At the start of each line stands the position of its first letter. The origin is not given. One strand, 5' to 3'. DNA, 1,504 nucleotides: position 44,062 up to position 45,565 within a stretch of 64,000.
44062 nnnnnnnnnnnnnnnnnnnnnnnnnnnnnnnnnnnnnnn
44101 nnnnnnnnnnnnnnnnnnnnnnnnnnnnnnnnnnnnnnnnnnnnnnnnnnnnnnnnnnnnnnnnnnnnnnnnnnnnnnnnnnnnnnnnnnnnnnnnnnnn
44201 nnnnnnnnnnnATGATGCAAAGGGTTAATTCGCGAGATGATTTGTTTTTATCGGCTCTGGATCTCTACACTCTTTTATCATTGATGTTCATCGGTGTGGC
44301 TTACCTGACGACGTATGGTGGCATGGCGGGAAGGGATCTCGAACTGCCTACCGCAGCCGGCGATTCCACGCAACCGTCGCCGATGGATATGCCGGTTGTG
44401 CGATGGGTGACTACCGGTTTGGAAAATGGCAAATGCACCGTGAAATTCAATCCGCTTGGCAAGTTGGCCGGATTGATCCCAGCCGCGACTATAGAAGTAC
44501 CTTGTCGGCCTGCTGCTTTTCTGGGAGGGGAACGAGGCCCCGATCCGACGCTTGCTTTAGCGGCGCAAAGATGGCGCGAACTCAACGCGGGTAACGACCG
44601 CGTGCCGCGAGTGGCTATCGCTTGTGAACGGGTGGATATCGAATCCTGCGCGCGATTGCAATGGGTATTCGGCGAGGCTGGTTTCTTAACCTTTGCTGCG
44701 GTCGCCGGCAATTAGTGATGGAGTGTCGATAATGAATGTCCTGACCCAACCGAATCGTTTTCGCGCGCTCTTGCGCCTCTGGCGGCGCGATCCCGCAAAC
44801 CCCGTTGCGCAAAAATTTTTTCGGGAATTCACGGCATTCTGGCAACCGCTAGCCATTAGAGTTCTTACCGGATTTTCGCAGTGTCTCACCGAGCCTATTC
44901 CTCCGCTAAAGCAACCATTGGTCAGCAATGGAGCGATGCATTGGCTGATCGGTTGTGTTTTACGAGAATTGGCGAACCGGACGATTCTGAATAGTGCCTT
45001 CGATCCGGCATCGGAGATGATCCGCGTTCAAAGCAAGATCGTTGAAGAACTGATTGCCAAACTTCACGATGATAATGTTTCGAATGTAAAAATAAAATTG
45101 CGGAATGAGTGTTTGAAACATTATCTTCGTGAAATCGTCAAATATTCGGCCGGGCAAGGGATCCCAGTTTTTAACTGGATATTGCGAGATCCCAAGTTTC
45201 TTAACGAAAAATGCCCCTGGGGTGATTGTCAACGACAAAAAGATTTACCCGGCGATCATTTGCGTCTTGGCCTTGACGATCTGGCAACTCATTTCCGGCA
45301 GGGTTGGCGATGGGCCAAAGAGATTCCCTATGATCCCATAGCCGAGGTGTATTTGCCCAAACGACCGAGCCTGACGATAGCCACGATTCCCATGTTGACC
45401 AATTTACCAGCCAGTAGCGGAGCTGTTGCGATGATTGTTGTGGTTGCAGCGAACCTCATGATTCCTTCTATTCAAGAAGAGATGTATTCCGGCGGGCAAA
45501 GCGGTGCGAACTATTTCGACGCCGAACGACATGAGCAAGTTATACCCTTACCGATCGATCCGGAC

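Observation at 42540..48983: Low-GC island encoding a five-gene, translationally coupled Ton/Tol-like module with atypical components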

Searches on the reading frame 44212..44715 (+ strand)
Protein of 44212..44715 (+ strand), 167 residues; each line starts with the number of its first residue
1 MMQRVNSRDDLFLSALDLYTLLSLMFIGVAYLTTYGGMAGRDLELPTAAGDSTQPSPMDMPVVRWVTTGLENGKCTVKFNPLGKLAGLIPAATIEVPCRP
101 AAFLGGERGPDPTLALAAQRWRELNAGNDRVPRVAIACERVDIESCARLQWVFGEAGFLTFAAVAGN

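Call 3: search_protein_families(library=pfam, proteins=[window:44212-44715:+], max_evalue=1)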
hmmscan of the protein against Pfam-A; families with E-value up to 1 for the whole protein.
window:44212-44715:+ (167 aa): 0 families

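Call 4: search_protein_families(library=padloc, proteins=[window:44212-44715:+], max_evalue=1)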
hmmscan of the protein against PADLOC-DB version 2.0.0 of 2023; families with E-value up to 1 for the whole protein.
window:44212-44715:+ (167 aa): 0 families

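Call 5: search_protein_families(library=ncbifam, proteins=[window:44212-44715:+], max_evalue=1)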
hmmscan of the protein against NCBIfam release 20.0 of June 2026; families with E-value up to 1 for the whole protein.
window:44212-44715:+ (167 aa): 0 families

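Call 17: search_solved_structures(query=A1, max_evalue=10, show_alignments=3)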
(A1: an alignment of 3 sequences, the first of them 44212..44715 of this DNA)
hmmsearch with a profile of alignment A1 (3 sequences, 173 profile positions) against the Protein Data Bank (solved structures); distinct sequences matched with E-value up to 10: 0.

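Call 19: find_homologous_proteins(query=A1, max_evalue=0.01)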
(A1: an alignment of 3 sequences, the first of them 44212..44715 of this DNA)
Query A1 (3 sequences) (167 aa, profile of the alignment): 24 proteins with E <= 0.01 among 8000 candidates.
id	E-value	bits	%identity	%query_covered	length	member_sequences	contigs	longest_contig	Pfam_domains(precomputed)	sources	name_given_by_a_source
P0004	7.3e-92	324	40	98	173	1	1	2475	-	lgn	-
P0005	5.5e-90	318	42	98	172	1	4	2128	-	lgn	-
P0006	8.2e-75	268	99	100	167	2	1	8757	-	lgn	-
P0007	5.9e-74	265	40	98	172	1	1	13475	-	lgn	-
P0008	1.6e-58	215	41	95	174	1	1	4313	-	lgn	-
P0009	9.1e-58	213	41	100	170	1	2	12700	-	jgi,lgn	jgi:hypothetical protein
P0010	3.0e-39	152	44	98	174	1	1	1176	-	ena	-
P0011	7.5e-29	119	36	99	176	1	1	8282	-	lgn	-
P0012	1.3e-28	118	38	98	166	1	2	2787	-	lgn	-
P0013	2.8e-28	117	37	99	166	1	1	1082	-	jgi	jgi:hypothetical protein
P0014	3.0e-28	117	36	100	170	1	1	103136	-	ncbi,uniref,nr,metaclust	ncbi:hypothetical protein [Archangium violaceum]|uniref:Uncharacterized protein n=1 Tax=Archangium v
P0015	5.7e-28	116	40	100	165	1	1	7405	-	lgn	-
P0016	6.6e-28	116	36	98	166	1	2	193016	-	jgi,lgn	jgi:hypothetical protein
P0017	8.8e-28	115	36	93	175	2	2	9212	-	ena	-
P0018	3.4e-27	113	41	99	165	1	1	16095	-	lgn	-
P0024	6.0e-25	106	35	93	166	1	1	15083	-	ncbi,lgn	-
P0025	1.1e-24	105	37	98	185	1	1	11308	-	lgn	-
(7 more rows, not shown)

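Call 20: find_encoding_contigs(protein=P0014, flank=10000, max_places=2)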
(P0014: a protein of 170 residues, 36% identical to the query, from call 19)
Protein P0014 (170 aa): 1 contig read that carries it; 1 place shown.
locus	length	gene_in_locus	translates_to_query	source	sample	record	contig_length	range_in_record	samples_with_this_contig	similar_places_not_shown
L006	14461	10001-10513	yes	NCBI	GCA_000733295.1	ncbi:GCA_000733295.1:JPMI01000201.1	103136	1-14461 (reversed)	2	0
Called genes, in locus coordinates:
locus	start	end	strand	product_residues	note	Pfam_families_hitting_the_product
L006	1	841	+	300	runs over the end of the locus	-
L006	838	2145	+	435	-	-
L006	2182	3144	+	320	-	PF13365:Trypsin_2 (weak)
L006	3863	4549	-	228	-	PF14518:Haem_oxygenas_2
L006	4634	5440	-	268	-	PF21926:FeeM, PF13444:Acetyltransf_5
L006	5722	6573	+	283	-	-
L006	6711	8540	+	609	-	PF13401:AAA_22 (faint), PF03704:BTAD, PF13191:AAA_16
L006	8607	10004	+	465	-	-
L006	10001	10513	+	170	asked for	-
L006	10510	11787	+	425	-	-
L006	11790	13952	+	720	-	-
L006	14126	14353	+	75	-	-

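Call 21: find_encoding_contigs(protein=P0016, flank=10000, max_places=2)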
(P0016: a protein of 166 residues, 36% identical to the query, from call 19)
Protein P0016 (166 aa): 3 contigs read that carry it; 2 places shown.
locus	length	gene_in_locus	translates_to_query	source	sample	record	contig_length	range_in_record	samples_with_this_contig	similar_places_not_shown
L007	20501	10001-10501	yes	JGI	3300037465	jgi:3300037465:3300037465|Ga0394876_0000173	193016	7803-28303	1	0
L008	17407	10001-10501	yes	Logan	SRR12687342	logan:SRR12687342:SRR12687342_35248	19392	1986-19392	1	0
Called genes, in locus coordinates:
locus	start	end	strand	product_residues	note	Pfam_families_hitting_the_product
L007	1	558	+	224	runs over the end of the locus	-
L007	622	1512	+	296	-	-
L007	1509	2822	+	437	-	-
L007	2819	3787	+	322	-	PF13365:Trypsin_2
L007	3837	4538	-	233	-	PF14518:Haem_oxygenas_2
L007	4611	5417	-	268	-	PF21926:FeeM (weak), PF13444:Acetyltransf_5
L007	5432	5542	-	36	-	-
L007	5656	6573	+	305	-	-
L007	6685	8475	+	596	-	PF03704:BTAD, PF13191:AAA_16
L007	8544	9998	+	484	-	-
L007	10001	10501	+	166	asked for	-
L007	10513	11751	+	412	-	-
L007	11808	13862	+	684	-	-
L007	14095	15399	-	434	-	PF00067:p450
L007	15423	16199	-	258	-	PF13930:Endonuclea_NS_2 (weak)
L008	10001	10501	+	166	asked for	-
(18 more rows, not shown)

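Call 22: find_encoding_contigs(protein=P0007, flank=10000, max_places=2)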
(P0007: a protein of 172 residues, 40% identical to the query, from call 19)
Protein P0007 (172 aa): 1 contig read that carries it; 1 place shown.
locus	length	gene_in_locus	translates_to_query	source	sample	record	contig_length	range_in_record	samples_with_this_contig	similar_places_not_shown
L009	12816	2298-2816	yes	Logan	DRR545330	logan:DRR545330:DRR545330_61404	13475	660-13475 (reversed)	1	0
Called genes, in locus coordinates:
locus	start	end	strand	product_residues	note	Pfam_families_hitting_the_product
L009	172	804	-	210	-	PF05685:Uma2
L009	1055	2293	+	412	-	-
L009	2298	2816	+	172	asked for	-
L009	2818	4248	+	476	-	-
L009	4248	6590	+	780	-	-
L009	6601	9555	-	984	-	PF13289:SIR2_2, PF00149:Metallophos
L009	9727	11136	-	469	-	PF13289:SIR2_2 (weak)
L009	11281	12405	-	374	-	-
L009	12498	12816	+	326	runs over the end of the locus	?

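Call 23: find_encoding_contigs(protein=P0009, flank=10000, max_places=2)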
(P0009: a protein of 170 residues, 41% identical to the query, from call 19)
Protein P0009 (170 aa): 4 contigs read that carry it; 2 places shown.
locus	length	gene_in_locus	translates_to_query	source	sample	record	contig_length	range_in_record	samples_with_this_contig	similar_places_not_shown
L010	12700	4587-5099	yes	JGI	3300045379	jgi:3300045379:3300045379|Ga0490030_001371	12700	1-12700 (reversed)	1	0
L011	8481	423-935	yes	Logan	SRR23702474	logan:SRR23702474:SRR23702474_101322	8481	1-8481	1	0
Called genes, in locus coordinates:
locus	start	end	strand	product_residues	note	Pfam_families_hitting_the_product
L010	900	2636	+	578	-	-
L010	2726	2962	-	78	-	-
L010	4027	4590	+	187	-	PF01618:MotA_ExbB (faint)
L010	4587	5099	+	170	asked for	-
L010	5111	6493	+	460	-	-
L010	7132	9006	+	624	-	-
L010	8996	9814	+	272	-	-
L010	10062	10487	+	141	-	-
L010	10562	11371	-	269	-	-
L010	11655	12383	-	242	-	-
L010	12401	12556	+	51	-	-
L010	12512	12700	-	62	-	?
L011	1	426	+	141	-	?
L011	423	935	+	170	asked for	-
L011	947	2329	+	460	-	-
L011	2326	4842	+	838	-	-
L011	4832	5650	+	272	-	-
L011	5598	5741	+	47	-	-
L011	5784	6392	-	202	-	-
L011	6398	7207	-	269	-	-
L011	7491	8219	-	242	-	-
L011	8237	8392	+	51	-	-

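Call 36: search_protein_families(library=padloc, proteins=[L006:8607-10004:+, L006:10510-11787:+, L006:11790-13952:+, L009:4248-6590:+], max_evalue=1)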
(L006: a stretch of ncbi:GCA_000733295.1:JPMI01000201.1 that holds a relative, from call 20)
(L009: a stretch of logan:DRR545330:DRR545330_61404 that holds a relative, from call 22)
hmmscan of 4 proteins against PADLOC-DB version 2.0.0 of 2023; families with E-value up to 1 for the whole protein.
L006:8607-10004:+ (465 aa): 0 families

L006:10510-11787:+ (425 aa): 0 families

L006:11790-13952:+ (720 aa): 0 families

L009:4248-6590:+ (780 aa): 0 families

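Call 37: search_protein_families(library=pfam, proteins=[L006:10001-10513:+, L006:10510-11787:+, L006:11790-13952:+, L009:4248-6590:+, L011:2326-4842:+, L009:2818-4248:+], max_evalue=1)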
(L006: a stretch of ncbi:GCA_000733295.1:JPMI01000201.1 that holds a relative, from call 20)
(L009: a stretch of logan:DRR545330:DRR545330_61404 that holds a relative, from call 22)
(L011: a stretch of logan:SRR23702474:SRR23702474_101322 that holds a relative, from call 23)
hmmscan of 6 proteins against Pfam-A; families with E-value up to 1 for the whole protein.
L006:10001-10513:+ (170 aa): 0 families

L006:10510-11787:+ (425 aa): 0 families

L006:11790-13952:+ (720 aa): 1 family
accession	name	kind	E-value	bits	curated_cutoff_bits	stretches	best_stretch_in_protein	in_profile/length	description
PF07799.17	DUF1643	-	0.044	14.3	22.5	1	323-412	32-116/134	Protein of unknown function (DUF1643)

L009:4248-6590:+ (780 aa): 0 families

L011:2326-4842:+ (838 aa): 0 families

L009:2818-4248:+ (476 aa): 0 families

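Call 50: predict_structure(alignment_id=A4)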
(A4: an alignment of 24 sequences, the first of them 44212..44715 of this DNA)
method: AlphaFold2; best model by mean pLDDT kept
length: 167 residues; sequences in the alignment: 24
mean_pLDDT: 81.3   pTM: 0.63
mean pLDDT of the five models: 81.3, 80.3, 79.5, 77.9, 73.6
residues with pLDDT >= 90: 59; 70-90: 77; 50-70: 24; < 50: 7
segments of 3 or more residues with pLDDT < 50: 39-44
pLDDT, mean of each block of 10 residues (from residue 1): 71 87 94 66 50 65 83 87 80 88 85 93 82 91 90 94 78
secondary structure, 60 per line:
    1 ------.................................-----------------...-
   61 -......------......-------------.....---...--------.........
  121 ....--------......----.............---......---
elements in order: H7-39 E62-67 E74-79 E93-97 H112-124 E133-138 H143-155 E159-164

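Call 52: find_related_loci(query=A4, collection=metagenome_contigs, flank=10000)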
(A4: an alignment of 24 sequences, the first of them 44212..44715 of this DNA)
Query A4 (167 aa) in metagenome_contigs; peptide patterns used: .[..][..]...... (x = any residue, [..] = any of these).
45 stretches matched a pattern; 2 encode a relative of the query (tblastn E <= 1e-3); 2 distinct loci.
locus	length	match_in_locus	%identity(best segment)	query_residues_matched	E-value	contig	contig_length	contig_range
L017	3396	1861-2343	36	3-156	4e-23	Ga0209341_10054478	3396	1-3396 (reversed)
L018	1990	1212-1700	31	1-158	4e-21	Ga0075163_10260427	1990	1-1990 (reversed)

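Call 53: find_encoding_contigs(protein=P0024, flank=10000, max_places=1)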
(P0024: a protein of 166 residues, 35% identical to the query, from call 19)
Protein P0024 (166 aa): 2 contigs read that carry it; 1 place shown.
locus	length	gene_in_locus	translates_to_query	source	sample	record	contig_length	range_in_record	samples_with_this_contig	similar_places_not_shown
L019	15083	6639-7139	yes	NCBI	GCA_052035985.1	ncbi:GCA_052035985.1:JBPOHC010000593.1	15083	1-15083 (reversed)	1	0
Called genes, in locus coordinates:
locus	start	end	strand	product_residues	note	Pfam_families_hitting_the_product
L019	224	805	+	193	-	-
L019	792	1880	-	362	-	PF00753:Lactamase_B, PF12706:Lactamase_B_2 (faint)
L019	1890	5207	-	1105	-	PF19955:EAD1 (weak), PF13365:Trypsin_2, PF00082:Peptidase_S8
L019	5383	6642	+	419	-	-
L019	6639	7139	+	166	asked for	-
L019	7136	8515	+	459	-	-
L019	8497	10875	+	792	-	-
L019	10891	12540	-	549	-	-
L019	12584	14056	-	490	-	PF03781:FGE-sulfatase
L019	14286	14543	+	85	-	PF13384:HTH_23, PF13518:HTH_28, PF13551:HTH_29, PF13565:HTH_32 (weak)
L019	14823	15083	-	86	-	?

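Call 54: find_encoding_contigs(protein=P0025, flank=10000, max_places=1)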
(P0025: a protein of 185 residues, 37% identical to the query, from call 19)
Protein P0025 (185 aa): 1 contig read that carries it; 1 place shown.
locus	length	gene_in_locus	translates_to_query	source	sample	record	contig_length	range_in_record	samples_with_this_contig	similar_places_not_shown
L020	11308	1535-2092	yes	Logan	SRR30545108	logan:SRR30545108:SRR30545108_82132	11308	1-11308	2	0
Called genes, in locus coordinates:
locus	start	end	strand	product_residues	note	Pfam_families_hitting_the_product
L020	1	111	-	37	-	?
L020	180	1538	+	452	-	-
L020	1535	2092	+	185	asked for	-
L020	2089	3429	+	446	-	-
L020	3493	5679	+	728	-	-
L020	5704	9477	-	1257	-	PF01656:CbiA (faint), PF13599:Pentapeptide_4, PF00805:Pentapeptide, PF12894:ANAPC4_WD40 (faint), PF23381:Beta-prop_IFT122_1st (weak), PF23409:Beta-prop_EML (faint), PF24817:WD40_WDHD1_1st (weak), PF00400:WD40 (weak), +9 more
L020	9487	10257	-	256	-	-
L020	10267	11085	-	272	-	-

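Call 85: search_protein_families(library=pfam, proteins=[L006:6711-8540:+, L006:5722-6573:+], max_evalue=0.001)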
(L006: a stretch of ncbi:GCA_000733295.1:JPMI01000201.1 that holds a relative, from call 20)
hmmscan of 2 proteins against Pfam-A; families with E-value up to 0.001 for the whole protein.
L006:6711-8540:+ (609 aa): 3 families
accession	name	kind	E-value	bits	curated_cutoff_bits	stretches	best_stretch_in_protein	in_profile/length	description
PF03704.23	BTAD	-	1.9e-10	41.7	22.1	1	97-224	24-144/146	Bacterial transcriptional activator domain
PF13191.12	AAA_16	-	3.6e-10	41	32.6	1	253-399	2-154/167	AAA ATPase domain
PF13401.12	AAA_22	-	2.2e-06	28.5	27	1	270-396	5-103/130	AAA domain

L006:5722-6573:+ (283 aa): 0 families

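Call 87: search_protein_families(library=padloc, proteins=[L009:6601-9555:-, L009:9727-11136:-, L009:11281-12405:-, L019:1890-5207:-, L020:5704-9477:-], max_evalue=0.001)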
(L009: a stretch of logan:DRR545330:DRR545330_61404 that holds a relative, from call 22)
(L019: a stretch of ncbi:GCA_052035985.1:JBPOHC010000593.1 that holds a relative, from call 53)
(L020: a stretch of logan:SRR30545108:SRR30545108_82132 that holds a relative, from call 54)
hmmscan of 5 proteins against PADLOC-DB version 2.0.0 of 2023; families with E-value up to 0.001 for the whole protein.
L009:6601-9555:- (984 aa): 4 families
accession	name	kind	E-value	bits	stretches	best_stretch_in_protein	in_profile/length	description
PDLC05051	PDC-S60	-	9.1e-16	55.2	1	441-700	3-244/1027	-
PDLC02384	pAgo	-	1e-05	22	1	160-281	139-258/1030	-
PDLC02420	Aga_SIR2-PNTD1-PNTD2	-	2.3e-05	20.8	1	152-278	127-253/1010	Class I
PDLC00736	Effector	-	5.6e-05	20.2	1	442-543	6-102/561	Endonuclease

L009:9727-11136:- (469 aa): 4 families
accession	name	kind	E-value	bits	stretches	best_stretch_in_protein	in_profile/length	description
PDLC02384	pAgo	-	1.2e-07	28.3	1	203-319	138-253/1030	-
PDLC02419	Aga_SIR2-PNTD1-PNTD2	-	5.1e-07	26.8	1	200-318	119-240/558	Class I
PDLC02401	Aga_SIR2-PNTD1-PNTD2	-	1.7e-06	25.1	1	200-326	92-220/524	Class I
PDLC02420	Aga_SIR2-PNTD1-PNTD2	-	4.2e-05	19.9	1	198-321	129-253/1010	Class I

L009:11281-12405:- (374 aa): 0 families

L019:1890-5207:- (1105 aa): 5 families
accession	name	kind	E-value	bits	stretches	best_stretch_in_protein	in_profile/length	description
PDLC03014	subtilase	-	9.7e-27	92.4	1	571-948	124-385/391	-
PDLC02197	IetS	-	1.1e-14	51.7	2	844-988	446-583/749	-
PDLC02198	IetS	-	3.4e-14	49.8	1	628-938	255-566/795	-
PDLC02199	IetS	-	4.5e-05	19.8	0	842-912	516-579/826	-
PDLC02159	Avs1b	-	0.00093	14.6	0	160-206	14-57/1924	-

L020:5704-9477:- (1257 aa): 2 families
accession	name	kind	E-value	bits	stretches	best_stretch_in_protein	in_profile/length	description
PDLC04559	PDC-M28B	-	3.8e-20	70.4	2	16-80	130-191/438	-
PDLC04560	PDC-M28B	-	1.2e-13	49.1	1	16-81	16-78/327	-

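Call 91: search_protein_families(library=phrogs, proteins=[window:44212-44715:+], max_evalue=0.1)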
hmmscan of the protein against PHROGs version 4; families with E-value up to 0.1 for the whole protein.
window:44212-44715:+ (167 aa): 0 families

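Call 99: find_related_loci(query=A4, collection=viral_contigs, flank=8000)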
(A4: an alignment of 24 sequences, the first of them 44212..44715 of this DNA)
Query A4 (167 aa) in viral_contigs; peptide patterns used: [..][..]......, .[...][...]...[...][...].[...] (x = any residue, [..] = any of these).
34 stretches matched a pattern, but none encodes a relative of the query by tblastn (E <= 1e-3).

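Call 102: search_dna_similar(query=window:44212-44715:+, collection=plasmids, mode=protein, max_evalue=0.001, max_rows=10)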
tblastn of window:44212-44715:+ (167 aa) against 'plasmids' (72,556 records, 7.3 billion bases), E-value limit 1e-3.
No match.

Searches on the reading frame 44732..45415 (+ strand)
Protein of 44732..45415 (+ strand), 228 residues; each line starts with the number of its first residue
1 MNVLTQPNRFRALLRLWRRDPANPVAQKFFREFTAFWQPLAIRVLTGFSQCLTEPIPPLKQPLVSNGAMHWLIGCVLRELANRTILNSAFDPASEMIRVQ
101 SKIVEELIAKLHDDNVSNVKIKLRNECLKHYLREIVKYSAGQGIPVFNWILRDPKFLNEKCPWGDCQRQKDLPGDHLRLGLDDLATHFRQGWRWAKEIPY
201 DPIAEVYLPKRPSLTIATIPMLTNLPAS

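Call 90: search_solved_structures(query=A7, max_evalue=10, show_alignments=0)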
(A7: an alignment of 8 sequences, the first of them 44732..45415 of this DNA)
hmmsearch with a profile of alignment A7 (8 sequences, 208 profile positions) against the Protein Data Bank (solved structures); distinct sequences matched with E-value up to 10: 0.
